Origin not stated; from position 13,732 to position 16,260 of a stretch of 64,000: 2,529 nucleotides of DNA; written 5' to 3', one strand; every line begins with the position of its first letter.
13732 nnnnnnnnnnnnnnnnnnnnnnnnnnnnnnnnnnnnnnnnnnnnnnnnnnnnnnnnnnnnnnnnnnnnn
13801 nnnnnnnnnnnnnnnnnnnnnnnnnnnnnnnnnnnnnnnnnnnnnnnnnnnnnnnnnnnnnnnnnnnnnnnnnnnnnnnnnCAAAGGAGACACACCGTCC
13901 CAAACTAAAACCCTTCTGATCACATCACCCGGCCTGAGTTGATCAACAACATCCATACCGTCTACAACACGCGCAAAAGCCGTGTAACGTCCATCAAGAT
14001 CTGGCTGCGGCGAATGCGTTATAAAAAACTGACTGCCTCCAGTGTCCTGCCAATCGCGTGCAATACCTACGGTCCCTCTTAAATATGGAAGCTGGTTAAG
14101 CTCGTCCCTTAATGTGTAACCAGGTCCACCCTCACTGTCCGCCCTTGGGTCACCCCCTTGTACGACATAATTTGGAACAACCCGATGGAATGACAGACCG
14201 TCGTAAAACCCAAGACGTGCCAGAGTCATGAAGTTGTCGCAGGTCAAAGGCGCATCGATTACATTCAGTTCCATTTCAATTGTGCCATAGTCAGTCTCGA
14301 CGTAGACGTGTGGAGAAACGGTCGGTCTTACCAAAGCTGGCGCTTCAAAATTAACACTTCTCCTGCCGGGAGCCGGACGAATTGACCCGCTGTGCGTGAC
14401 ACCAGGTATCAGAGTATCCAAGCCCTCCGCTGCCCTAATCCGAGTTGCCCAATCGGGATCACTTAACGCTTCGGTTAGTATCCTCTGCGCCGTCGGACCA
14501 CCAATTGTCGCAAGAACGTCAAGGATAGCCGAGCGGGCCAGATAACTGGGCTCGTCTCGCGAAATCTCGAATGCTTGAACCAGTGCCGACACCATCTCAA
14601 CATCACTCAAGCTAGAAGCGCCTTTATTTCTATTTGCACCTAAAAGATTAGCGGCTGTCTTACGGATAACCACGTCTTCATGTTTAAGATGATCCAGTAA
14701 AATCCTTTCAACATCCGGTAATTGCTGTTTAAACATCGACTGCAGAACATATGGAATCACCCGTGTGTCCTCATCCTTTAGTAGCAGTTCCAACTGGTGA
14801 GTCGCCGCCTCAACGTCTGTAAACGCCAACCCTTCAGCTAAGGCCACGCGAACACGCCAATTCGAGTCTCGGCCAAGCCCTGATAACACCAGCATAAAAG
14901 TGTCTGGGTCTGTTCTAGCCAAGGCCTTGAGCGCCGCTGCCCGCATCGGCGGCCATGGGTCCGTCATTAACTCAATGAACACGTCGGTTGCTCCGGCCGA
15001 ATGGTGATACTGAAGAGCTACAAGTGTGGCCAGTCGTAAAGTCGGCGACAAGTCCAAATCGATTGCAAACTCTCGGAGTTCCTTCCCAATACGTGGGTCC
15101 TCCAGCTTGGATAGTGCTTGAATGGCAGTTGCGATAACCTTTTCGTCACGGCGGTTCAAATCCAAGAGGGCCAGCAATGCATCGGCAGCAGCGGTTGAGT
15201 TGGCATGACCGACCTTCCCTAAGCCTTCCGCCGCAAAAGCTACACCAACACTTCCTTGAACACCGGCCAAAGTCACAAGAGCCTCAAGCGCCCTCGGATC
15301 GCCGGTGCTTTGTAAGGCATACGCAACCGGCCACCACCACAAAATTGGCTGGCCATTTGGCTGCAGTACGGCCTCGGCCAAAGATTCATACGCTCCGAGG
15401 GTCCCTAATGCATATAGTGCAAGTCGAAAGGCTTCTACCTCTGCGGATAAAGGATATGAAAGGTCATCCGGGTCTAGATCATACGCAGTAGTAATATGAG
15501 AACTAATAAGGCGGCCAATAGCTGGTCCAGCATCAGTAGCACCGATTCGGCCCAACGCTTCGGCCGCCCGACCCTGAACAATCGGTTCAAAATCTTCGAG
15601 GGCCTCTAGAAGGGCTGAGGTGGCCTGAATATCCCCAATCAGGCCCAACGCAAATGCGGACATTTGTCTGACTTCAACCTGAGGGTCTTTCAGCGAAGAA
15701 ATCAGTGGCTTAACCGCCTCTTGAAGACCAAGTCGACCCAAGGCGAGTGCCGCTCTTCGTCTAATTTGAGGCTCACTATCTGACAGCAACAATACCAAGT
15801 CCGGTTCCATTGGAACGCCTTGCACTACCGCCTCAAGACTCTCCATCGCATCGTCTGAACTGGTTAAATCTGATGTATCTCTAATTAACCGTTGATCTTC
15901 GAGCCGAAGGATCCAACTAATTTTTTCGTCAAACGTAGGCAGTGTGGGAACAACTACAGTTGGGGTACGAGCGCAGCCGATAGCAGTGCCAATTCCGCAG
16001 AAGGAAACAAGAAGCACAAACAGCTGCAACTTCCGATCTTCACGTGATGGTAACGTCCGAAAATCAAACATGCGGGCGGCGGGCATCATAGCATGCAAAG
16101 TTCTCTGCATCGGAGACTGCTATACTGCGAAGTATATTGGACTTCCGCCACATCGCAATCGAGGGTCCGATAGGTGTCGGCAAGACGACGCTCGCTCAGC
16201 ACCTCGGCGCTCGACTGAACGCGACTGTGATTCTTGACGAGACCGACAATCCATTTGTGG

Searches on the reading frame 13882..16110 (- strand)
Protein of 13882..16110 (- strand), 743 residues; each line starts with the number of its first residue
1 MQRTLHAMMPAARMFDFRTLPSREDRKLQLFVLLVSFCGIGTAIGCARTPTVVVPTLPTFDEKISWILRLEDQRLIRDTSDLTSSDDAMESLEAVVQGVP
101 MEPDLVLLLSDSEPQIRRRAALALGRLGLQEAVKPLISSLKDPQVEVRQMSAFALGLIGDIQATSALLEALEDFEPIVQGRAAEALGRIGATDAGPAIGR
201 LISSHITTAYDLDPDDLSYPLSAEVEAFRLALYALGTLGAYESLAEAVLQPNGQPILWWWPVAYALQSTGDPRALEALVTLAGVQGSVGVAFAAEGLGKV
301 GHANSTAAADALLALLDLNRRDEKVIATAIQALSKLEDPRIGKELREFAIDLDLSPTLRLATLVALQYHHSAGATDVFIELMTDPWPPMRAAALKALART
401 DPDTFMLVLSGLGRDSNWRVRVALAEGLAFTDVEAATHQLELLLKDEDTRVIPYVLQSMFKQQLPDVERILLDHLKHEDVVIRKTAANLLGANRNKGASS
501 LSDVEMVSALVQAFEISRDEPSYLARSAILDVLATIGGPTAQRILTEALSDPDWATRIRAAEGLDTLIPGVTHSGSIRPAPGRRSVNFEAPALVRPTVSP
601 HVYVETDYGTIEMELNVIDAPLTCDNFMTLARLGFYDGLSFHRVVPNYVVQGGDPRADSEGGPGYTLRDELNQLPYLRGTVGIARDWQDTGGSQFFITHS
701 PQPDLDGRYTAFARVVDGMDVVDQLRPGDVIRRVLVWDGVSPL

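Call 32: find_homologous_proteins(query=window:13882-16110:-, max_evalue=1e-30)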
Query window:13882-16110:- (743 aa): 2538 proteins with E <= 1e-30 among 8000 candidates; the best 120 are listed.
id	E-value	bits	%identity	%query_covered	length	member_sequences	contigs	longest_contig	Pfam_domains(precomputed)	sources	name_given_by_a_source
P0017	0.0e+0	1484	91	100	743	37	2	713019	PF00160.27,PF02985.29,PF03130.23,PF13513.13,PF13646.13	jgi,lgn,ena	-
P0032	0.0e+0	1424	89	99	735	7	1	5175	PF00160.27,PF02985.29,PF03130.23,PF13513.13,PF13646.13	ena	-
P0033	0.0e+0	1424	87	99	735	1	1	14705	PF00160.27,PF02985.29,PF03130.23,PF13513.13,PF13646.13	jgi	-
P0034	0.0e+0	1422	88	98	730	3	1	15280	PF00160.27,PF02985.29,PF03130.23,PF13513.13,PF13646.13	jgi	jgi:cyclophilin family peptidyl-prolyl cis-trans isomerase/HEAT repeat protein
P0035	0.0e+0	1421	88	98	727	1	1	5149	PF00160.27,PF02985.29,PF03130.23,PF13513.13,PF13646.13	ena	-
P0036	0.0e+0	1141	72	99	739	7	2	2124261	PF00160.27,PF01347.29,PF02985.29,PF03130.23,PF13513.13,PF13646.13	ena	-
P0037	0.0e+0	1133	71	99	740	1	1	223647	PF00160.27,PF02985.29,PF03130.23,PF13513.13,PF13646.13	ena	-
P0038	0.0e+0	1120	72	96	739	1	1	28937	PF00160.27,PF02985.29,PF03130.23,PF13513.13,PF13646.13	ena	-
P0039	0.0e+0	1118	71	99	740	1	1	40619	PF00160.27,PF02985.29,PF03130.23,PF13513.13,PF13646.13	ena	-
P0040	0.0e+0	1116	71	99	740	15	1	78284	PF00160.27,PF02985.29,PF03130.23,PF13513.13,PF13646.13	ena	-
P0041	0.0e+0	1113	70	99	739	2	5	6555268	PF00160.27,PF02985.29,PF03130.23,PF13513.13,PF13646.13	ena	-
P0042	0.0e+0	1112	72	96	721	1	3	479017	PF00160.27,PF02985.29,PF03130.23,PF13513.13,PF13646.13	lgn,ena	-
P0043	0.0e+0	1105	70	99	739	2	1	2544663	PF12717.14,PF00160.27,PF02985.29,PF03130.23,PF13513.13,PF13646.13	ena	-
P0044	0.0e+0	1104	70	99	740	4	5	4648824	PF00160.27,PF02985.29,PF03130.23,PF13513.13,PF13646.13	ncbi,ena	-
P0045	0.0e+0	1102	70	99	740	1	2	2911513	PF00160.27,PF02985.29,PF03130.23,PF13513.13,PF13646.13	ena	-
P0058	1.3e-287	974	65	96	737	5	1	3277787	PF00160.27,PF00514.30,PF02985.29,PF03130.23,PF13513.13,PF13646.13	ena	-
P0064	2.7e-276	937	63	96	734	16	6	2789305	PF12717.14,PF00160.27,PF02985.29,PF13513.13,PF13646.13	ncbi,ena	-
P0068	1.6e-260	885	60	94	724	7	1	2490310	PF00160.27,PF02985.29,PF03130.23,PF13513.13,PF13646.13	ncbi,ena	-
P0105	7.7e-239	813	57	95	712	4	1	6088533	PF12717.14,PF00160.27,PF02985.29,PF03130.23,PF13513.13,PF13646.13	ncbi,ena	-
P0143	2.1e-223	762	54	95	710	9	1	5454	PF12717.14,PF00160.27,PF02985.29,PF03130.23,PF13513.13,PF13646.13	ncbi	ncbi:MAG: HEAT repeat domain-containing protein [Vicinamibacterales bacterium]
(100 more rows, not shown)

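Call 33: find_encoding_contigs(protein=P0036, flank=3500, max_places=3)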
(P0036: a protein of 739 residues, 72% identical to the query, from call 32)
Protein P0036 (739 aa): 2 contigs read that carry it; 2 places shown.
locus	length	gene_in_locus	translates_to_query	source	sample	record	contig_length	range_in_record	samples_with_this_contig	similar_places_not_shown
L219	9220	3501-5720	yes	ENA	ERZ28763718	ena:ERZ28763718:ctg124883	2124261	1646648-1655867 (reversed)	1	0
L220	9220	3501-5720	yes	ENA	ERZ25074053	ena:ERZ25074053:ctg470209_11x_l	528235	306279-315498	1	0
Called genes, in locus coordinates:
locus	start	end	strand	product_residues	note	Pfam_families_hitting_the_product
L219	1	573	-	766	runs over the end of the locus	PF19838:LptD_2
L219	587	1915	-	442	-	PF08245:Mur_ligase_M, PF02875:Mur_ligase_C, PF27239:FOL3_C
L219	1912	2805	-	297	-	PF17848:Zn_ribbon_ACC, PF01039:Carboxyl_trans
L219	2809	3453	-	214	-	PF01712:dNK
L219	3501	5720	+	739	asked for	PF02985:HEAT (faint), PF03130:HEAT_PBS (faint), PF13513:HEAT_EZ (faint), PF13646:HEAT_2, PF01347:TPR_Vitellogenin (faint), PF13646:HEAT_2, PF00160:Pro_isomerase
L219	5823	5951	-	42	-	-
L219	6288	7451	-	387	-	PF01820:Dala_Dala_lig_N, PF02786:CPSase_L_D2, PF02222:ATP-grasp, PF07478:Dala_Dala_lig_C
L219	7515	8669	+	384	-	PF01702:TGT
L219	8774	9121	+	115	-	PF02699:YajC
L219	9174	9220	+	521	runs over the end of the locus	PF21760:SecD_1st, PF22599:SecDF_P1_head, PF02355:SecD_SecF_C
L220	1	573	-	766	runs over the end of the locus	PF19838:LptD_2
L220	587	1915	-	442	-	PF08245:Mur_ligase_M, PF02875:Mur_ligase_C, PF27239:FOL3_C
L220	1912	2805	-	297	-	PF17848:Zn_ribbon_ACC, PF01039:Carboxyl_trans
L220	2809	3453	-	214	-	PF01712:dNK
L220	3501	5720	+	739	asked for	PF02985:HEAT (faint), PF03130:HEAT_PBS (faint), PF13513:HEAT_EZ (faint), PF13646:HEAT_2, PF01347:TPR_Vitellogenin (faint), PF13646:HEAT_2, PF00160:Pro_isomerase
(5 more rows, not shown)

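Call 34: find_encoding_contigs(protein=P0044, flank=3500, max_places=3)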
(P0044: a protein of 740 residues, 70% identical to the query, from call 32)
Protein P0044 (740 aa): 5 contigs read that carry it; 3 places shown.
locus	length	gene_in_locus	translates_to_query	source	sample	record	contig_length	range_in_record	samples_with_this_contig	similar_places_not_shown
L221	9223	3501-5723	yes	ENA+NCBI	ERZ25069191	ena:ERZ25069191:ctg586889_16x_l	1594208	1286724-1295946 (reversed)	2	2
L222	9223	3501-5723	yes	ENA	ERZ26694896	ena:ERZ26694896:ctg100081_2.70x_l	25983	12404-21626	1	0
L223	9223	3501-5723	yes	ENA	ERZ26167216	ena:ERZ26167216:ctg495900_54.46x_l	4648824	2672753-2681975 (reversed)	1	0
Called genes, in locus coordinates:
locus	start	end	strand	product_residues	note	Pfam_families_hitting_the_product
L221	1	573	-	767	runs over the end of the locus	PF19838:LptD_2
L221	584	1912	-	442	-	PF08245:Mur_ligase_M, PF02875:Mur_ligase_C, PF27239:FOL3_C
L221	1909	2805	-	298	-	PF17848:Zn_ribbon_ACC, PF01039:Carboxyl_trans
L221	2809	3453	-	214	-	PF01712:dNK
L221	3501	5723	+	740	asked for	PF13513:HEAT_EZ (faint), PF02985:HEAT (faint), PF13646:HEAT_2 (weak), PF03130:HEAT_PBS (faint), PF13646:HEAT_2, PF00160:Pro_isomerase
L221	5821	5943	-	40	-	-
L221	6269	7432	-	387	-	PF01820:Dala_Dala_lig_N, PF02786:CPSase_L_D2, PF02222:ATP-grasp, PF07478:Dala_Dala_lig_C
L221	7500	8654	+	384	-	PF01702:TGT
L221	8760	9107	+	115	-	PF02699:YajC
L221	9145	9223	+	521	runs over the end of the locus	PF21760:SecD_1st, PF22599:SecDF_P1_head, PF02355:SecD_SecF_C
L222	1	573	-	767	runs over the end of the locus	PF19838:LptD_2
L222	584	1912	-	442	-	PF08245:Mur_ligase_M, PF02875:Mur_ligase_C, PF27239:FOL3_C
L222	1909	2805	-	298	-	PF17848:Zn_ribbon_ACC, PF01039:Carboxyl_trans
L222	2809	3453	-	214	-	PF01712:dNK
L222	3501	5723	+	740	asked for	PF13513:HEAT_EZ (faint), PF02985:HEAT (faint), PF13646:HEAT_2 (weak), PF03130:HEAT_PBS (faint), PF13646:HEAT_2, PF00160:Pro_isomerase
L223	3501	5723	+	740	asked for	PF13513:HEAT_EZ (faint), PF02985:HEAT (faint), PF13646:HEAT_2 (weak), PF03130:HEAT_PBS (faint), PF13646:HEAT_2, PF00160:Pro_isomerase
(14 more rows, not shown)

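Call 35: find_encoding_contigs(protein=P0058, flank=3500, max_places=3)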
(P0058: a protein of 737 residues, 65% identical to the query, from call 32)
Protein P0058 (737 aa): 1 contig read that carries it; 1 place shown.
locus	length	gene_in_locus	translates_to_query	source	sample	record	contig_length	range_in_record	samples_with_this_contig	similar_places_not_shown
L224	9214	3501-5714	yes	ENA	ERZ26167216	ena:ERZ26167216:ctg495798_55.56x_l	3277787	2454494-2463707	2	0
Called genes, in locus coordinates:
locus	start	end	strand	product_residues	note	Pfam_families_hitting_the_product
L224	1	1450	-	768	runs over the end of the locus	PF19838:LptD_2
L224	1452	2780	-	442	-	PF08245:Mur_ligase_M, PF02875:Mur_ligase_C, PF27239:FOL3_C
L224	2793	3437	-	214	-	PF01712:dNK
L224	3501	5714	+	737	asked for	PF00514:Arm (faint), PF02985:HEAT (faint), PF03130:HEAT_PBS (faint), PF13513:HEAT_EZ (faint), PF13646:HEAT_2, PF00160:Pro_isomerase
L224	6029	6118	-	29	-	-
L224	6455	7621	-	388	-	PF01820:Dala_Dala_lig_N, PF02222:ATP-grasp, PF02786:CPSase_L_D2, PF07478:Dala_Dala_lig_C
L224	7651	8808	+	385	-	PF01702:TGT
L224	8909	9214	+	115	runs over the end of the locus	PF02699:YajC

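Call 36: find_encoding_contigs(protein=P0064, flank=3500, max_places=3)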
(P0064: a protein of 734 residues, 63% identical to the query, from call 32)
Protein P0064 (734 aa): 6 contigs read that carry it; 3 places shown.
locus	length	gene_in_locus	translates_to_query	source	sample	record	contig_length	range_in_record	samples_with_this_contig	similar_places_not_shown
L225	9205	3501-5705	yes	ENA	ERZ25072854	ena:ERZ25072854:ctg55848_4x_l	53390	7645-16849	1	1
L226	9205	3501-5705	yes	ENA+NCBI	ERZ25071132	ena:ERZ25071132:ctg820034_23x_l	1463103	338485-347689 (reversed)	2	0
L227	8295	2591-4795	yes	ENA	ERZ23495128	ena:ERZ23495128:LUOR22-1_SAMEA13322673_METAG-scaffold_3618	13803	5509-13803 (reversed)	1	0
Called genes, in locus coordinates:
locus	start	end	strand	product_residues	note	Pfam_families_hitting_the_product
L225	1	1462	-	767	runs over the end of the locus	PF19838:LptD_2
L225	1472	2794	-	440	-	PF08245:Mur_ligase_M, PF02875:Mur_ligase_C, PF27239:FOL3_C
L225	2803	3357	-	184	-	PF01712:dNK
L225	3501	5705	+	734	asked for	PF12717:Cnd1 (faint), PF13513:HEAT_EZ (faint), PF02985:HEAT (faint), PF13646:HEAT_2, PF00160:Pro_isomerase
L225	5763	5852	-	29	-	-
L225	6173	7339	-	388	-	PF01820:Dala_Dala_lig_N, PF02222:ATP-grasp, PF02786:CPSase_L_D2, PF07478:Dala_Dala_lig_C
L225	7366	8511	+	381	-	PF01702:TGT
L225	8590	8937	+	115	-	PF02699:YajC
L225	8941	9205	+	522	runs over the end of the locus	PF21760:SecD_1st, PF22599:SecDF_P1_head, PF02355:SecD_SecF_C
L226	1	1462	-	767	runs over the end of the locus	PF19838:LptD_2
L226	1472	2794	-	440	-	PF08245:Mur_ligase_M, PF02875:Mur_ligase_C, PF27239:FOL3_C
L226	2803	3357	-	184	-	PF01712:dNK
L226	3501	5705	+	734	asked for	PF12717:Cnd1 (faint), PF13513:HEAT_EZ (faint), PF02985:HEAT (faint), PF13646:HEAT_2, PF00160:Pro_isomerase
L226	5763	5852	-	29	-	-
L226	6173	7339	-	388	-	PF01820:Dala_Dala_lig_N, PF02222:ATP-grasp, PF02786:CPSase_L_D2, PF07478:Dala_Dala_lig_C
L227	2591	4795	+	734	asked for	PF12717:Cnd1 (faint), PF13513:HEAT_EZ (faint), PF02985:HEAT (faint), PF13646:HEAT_2, PF00160:Pro_isomerase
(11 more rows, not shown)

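Call 39: find_encoding_contigs(protein=P0068, flank=3500, max_places=2)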
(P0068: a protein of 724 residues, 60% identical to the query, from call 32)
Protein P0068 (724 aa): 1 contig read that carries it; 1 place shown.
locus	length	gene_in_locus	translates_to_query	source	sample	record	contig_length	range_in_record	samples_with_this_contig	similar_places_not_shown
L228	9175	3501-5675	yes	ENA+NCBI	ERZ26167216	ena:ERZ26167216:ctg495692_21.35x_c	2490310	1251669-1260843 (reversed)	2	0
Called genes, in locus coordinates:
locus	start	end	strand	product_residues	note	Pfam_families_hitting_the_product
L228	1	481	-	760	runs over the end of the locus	PF19838:LptD_2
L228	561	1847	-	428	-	PF08245:Mur_ligase_M, PF02875:Mur_ligase_C, PF27239:FOL3_C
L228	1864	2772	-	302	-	PF17848:Zn_ribbon_ACC (weak), PF01039:Carboxyl_trans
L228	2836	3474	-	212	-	PF01712:dNK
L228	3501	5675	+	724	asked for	PF02985:HEAT (faint), PF03130:HEAT_PBS (faint), PF13513:HEAT_EZ (faint), PF13646:HEAT_2, PF00160:Pro_isomerase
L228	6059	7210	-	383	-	PF01820:Dala_Dala_lig_N, PF02222:ATP-grasp (weak), PF02786:CPSase_L_D2 (weak), PF07478:Dala_Dala_lig_C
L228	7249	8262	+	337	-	PF01702:TGT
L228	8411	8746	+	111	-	PF02699:YajC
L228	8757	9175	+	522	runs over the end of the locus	PF21760:SecD_1st, PF22599:SecDF_P1_head, PF02355:SecD_SecF_C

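Call 40: find_encoding_contigs(protein=P0105, flank=3500, max_places=2)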
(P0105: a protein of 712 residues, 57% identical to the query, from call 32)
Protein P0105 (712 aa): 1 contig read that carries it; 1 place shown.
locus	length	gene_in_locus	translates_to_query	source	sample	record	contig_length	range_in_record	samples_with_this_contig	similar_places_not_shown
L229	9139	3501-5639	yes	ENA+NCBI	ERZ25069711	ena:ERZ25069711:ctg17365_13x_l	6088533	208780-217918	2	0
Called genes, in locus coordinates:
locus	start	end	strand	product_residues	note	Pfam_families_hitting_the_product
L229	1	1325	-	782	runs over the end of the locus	PF19838:LptD_2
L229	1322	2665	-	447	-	PF08245:Mur_ligase_M, PF02875:Mur_ligase_C, PF27239:FOL3_C (faint)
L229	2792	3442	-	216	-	PF01712:dNK, PF13671:AAA_33 (faint)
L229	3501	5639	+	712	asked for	PF13513:HEAT_EZ (faint), PF13646:HEAT_2 (weak), PF02985:HEAT (faint), PF03130:HEAT_PBS (faint), PF12717:Cnd1 (faint), PF13646:HEAT_2, PF00160:Pro_isomerase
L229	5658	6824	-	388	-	PF01820:Dala_Dala_lig_N, PF02786:CPSase_L_D2 (weak), PF07478:Dala_Dala_lig_C, PF02222:ATP-grasp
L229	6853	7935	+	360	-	PF01702:TGT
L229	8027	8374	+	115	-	PF02699:YajC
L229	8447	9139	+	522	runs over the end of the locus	PF21760:SecD_1st, PF22599:SecDF_P1_head, PF02355:SecD_SecF_C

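Call 41: find_encoding_contigs(protein=P0143, flank=3500, max_places=2)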
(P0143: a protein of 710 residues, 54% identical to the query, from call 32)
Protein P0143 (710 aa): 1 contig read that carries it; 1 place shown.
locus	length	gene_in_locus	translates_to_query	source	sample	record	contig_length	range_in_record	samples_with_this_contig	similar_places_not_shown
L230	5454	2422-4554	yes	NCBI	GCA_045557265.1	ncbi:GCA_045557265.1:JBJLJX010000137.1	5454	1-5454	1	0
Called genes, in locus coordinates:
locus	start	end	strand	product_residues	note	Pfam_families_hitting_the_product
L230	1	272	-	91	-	?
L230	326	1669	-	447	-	PF08245:Mur_ligase_M, PF02875:Mur_ligase_C, PF27239:FOL3_C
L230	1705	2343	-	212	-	PF01712:dNK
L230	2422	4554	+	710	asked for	PF13513:HEAT_EZ (faint), PF02985:HEAT (faint), PF03130:HEAT_PBS (faint), PF12717:Cnd1 (faint), PF13646:HEAT_2, PF00160:Pro_isomerase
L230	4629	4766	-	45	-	-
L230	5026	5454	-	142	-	PF02786:CPSase_L_D2 (weak), PF07478:Dala_Dala_lig_C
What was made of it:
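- Tried and rejected: Taxonomy: it came indirectly, from one named homologue labelled Vicinamibacterales (calls 32, 41).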
